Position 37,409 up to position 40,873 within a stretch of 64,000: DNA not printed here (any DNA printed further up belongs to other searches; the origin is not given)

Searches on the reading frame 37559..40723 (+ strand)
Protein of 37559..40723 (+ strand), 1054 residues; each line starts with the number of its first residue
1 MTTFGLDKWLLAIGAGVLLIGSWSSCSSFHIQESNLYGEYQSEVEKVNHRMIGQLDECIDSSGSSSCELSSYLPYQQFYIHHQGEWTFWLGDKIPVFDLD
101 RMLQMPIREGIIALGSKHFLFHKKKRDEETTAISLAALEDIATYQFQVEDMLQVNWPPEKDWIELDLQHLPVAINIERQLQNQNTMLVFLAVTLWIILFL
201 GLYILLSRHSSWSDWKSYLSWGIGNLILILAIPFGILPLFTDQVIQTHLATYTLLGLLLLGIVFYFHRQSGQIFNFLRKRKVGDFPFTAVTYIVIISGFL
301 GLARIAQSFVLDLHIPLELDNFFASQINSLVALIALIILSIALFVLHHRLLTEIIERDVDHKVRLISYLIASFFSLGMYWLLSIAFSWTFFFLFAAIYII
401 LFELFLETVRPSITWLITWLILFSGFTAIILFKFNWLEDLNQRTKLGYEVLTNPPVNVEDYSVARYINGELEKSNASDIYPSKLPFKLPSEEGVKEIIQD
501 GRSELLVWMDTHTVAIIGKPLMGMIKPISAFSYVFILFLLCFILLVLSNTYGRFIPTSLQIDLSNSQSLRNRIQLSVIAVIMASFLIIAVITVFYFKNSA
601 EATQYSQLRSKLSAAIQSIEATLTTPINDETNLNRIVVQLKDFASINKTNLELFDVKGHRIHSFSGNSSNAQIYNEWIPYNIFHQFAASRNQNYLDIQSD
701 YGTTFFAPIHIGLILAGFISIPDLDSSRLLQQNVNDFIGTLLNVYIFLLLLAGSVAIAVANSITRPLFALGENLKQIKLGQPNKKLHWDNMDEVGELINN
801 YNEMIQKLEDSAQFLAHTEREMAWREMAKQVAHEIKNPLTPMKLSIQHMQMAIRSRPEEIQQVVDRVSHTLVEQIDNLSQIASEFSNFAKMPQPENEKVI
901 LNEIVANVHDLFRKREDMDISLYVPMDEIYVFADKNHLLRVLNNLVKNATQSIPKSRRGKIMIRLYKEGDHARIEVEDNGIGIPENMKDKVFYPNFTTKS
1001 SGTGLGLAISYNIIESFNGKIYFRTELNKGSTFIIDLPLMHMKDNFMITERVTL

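Call 43: search_protein_families(library=pfam, proteins=[window:37559-40723:+], max_evalue=0.00001)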
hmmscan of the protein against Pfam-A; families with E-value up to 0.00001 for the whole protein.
window:37559-40723:+ (1054 aa): 2 families
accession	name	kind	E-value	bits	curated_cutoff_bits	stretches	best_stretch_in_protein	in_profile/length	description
PF02518.31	HATPase_c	-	1.5e-24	87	26.4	1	934-1039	2-109/111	Histidine kinase-, DNA gyrase B-, and HSP90-like ATPase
PF00512.31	HisKA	-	2.6e-07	31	26.9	1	824-891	2-63/66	His Kinase A (phospho-acceptor) domain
